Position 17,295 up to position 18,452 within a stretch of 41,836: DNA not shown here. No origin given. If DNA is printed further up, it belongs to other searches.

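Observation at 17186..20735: Low-GC operon: paired GGR-like flavoproteins (one diverged), a novel Cys-rich Fe-S protein and a ferredoxin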

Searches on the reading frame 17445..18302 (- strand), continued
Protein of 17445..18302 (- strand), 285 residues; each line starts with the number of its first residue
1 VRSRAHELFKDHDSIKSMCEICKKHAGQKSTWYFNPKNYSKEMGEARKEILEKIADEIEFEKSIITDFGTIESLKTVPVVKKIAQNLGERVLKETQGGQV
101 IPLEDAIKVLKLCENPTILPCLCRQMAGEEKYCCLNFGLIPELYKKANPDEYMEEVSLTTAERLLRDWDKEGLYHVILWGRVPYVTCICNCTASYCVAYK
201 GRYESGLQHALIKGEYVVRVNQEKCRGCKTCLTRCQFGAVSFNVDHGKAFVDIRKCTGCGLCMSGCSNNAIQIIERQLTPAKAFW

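Call 63: search_protein_families(library=ncbifam, proteins=[L007:1175-2374:+, L001:6731-7936:+, L008:8778-9854:+], max_evalue=1e-8)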
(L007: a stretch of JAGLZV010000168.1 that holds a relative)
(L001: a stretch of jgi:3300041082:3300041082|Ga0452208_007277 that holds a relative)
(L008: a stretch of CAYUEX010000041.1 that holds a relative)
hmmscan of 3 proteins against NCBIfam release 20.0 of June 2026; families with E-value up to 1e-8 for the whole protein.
L007:1175-2374:+ (399 aa): 13 families
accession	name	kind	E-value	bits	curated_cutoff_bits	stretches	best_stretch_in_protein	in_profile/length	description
TIGR02032.1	GG-red-SF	subfamily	1.5e-42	146.3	158.8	1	6-310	2-296/297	geranylgeranyl reductase family protein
NF041160.1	DGGPL_Thplmales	equivalog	4.7e-39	134.4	780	1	3-333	2-332/396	digeranylgeranylglycerophospholipid reductase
NF041385.1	Dggglyphlred_Halo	equivalog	5.1e-37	127.3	700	1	4-333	4-337/405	digeranylgeranylglycerophospholipid reductase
NF041080.1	DGGGPL_reductase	equivalog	8.8e-30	103.9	580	1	6-331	3-331/447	digeranylgeranylglycerophospholipid reductase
TIGR02023.1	BchP-ChlP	subfamily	1e-21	77.4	343.3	1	6-344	2-329/388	geranylgeranyl diphosphate reductase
NF045655.1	MkRedMenJ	equivalog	2.3e-13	49.8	700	1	4-345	4-341/406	menaquinone reductase MenJ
TIGR02028.1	ChlP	equivalog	1.7e-12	46.8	505.3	0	188-347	193-341/398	geranylgeranyl reductase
TIGR01790.1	carotene-cycl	subfamily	9.9e-12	44.7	209.5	1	6-176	1-162/387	lycopene cyclase family protein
NF004834.1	PRK06185.1-3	subfamily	1.9e-09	36.8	500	0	112-331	125-339/420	FAD-dependent oxidoreductase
NF004789.0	PRK06134.1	subfamily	2.3e-09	36.4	747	1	4-50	12-59/581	FAD-dependent oxidoreductase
NF007542.0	PRK10157.1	subfamily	2.9e-09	36.1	610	0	270-334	288-354/428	FAD-dependent oxidoreductase FixC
TIGR01372.1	soxA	subfamily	3.6e-09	35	1164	1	3-44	167-208/996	sarcosine oxidase subunit alpha family protein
NF004835.0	PRK06185.1-4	equivalog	4.1e-09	35.7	601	0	100-331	115-342/411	FAD-dependent oxidoreductase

L001:6731-7936:+ (401 aa): 10 families
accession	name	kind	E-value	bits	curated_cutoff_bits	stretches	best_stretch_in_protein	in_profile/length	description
TIGR02032.1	GG-red-SF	subfamily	1.4e-42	146.4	158.8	1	10-312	2-296/297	geranylgeranyl reductase family protein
NF041385.1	Dggglyphlred_Halo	equivalog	3.5e-40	137.8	700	1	8-336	4-338/405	digeranylgeranylglycerophospholipid reductase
NF041160.1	DGGPL_Thplmales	equivalog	4.1e-37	128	780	1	8-335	3-332/396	digeranylgeranylglycerophospholipid reductase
NF041080.1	DGGGPL_reductase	equivalog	1.9e-29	102.8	580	1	10-340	3-338/447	digeranylgeranylglycerophospholipid reductase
TIGR02023.1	BchP-ChlP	subfamily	4.1e-25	88.6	343.3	1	10-350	2-332/388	geranylgeranyl diphosphate reductase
NF045655.1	MkRedMenJ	equivalog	6.1e-18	64.9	700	1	198-346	204-340/406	menaquinone reductase MenJ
TIGR02028.1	ChlP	equivalog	3.2e-11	42.6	505.3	0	11-79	3-69/398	geranylgeranyl reductase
NF038174.1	maturase_GoxB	equivalog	2.2e-10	40.1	400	0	10-171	2-169/358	glycine oxidase maturase GoxB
NF004789.0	PRK06134.1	subfamily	1.2e-09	37.2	747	1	5-54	9-59/581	FAD-dependent oxidoreductase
TIGR01372.1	soxA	subfamily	4.3e-09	34.7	1164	1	6-45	166-205/996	sarcosine oxidase subunit alpha family protein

L008:8778-9854:+ (358 aa): 10 families
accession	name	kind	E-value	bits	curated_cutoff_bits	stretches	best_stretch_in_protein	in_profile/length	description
TIGR02032.1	GG-red-SF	subfamily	2.1e-38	132.7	158.8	1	7-280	2-297/297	geranylgeranyl reductase family protein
TIGR02023.1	BchP-ChlP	subfamily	5e-17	62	343.3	1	7-295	2-320/388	geranylgeranyl diphosphate reductase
NF041080.1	DGGGPL_reductase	equivalog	1.3e-12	47.3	580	1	6-282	2-313/447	digeranylgeranylglycerophospholipid reductase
NF041160.1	DGGPL_Thplmales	equivalog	7.4e-12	44.9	780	0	5-210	3-222/396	digeranylgeranylglycerophospholipid reductase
TIGR01988.1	Ubi-OHases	subfamily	5.1e-11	42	224.65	0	118-176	126-184/387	ubiquinone biosynthesis hydroxylase, UbiH/UbiF/VisC/COQ6 family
NF038171.1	maturase_LodB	equivalog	1.3e-10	41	400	0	7-167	1-171/361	lysine-epsilon-oxidase maturase LodB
NF006593.0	PRK09126.1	equivalog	1.5e-10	40.6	420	0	127-176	138-187/393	5-demethoxyubiquinol-8 5-hydroxylase UbiM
NF005691.0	PRK07494.1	equivalog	9.3e-10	37.6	459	0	96-174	106-185/404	UbiH/UbiF family hydroxylase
NF045655.1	MkRedMenJ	equivalog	2.2e-09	36.7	700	0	223-280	257-315/406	menaquinone reductase MenJ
NF008519.0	PRK11445.1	equivalog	2.4e-09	36.9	303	0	126-220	125-224/355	FAD-binding protein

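Call 67: search_protein_families(library=ncbifam, proteins=[L003:6618-7925:-], max_evalue=0.00001)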
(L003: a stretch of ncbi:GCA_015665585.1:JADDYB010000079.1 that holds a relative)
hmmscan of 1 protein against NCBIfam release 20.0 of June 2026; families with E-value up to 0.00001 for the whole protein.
L003:6618-7925:- (435 aa): 13 families
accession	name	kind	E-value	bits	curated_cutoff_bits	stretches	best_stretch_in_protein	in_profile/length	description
TIGR03471.1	HpnJ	equivalog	1.2e-30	106.9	577.6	1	149-413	176-451/472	hopanoid biosynthesis associated radical SAM protein HpnJ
TIGR02026.1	BchE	equivalog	2.4e-28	99.3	481.35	1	163-403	192-436/497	magnesium-protoporphyrin IX monomethyl ester anaerobic oxidative cyclase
NF050148.1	rSAM_ApyD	equivalog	3.6e-26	91.7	750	1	57-376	74-414/645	RiPP biosynthesis radical SAM protein ApyD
TIGR04013.1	B12_SAM_MJ_1487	hypoth_equivalog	1.1e-23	83.8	251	1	28-208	13-194/382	TIGR04013 family B12-binding domain/radical SAM domain-containing protein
TIGR04479.1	bcpD_PhpK_rSAM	subfamily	2.1e-22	79.2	600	1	167-329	243-408/504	PhpK family radical SAM P-methyltransferase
TIGR04367.1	HpnR_B12_rSAM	equivalog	3.2e-21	75.4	650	1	27-374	24-393/490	hopanoid C-3 methylase HpnR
TIGR04072.2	rSAM_ladder_B12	equivalog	3.6e-21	75.3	360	1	71-360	84-380/443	lipid biosynthesis B12-binding/radical SAM protein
TIGR04014.1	B12_SAM_MJ_0865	equivalog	5.1e-20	71.7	360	1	71-350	55-356/434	methyl-coenzyme M reductase glutamine C-methyltransferase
NF038361.1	rSAM_Sden_1168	equivalog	5.5e-18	64.8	575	1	167-385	284-506/560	Sden_1168 family B12-binding radical SAM P-methyltransferase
TIGR04295.1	B12_rSAM_oligo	hypoth_equivalog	2.6e-12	46.1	400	1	75-350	92-382/422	TIGR04295 family B12-binding domain-containing radical SAM protein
NF033070.1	rSAM_AprD4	equivalog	3.1e-12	46.1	500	1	51-385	83-422/456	AprD4 family radical SAM diol-dehydratase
NF040546.1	rSAM_CUAEP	equivalog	3e-07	29.5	500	1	28-309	17-320/468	CUAEP/CCAEP-tail radical SAM (seleno)protein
TIGR04385.1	B12_rSAM_cofa1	equivalog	6.5e-07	28.9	450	1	159-328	190-362/438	B12 lower ligand biosynthesis radical SAM protein BzaD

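Call 69: search_protein_families(library=pfam, proteins=[L029:11102-11674:+], max_evalue=0.001)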
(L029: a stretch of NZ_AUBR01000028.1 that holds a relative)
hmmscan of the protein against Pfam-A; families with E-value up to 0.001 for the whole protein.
L029:11102-11674:+ (190 aa): 0 families

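Call 91: search_protein_families(library=padloc, proteins=[window:17445-18251:-], max_evalue=0.01)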
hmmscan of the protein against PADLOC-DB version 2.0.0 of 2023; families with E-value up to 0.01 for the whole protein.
window:17445-18251:- (268 aa): 0 families
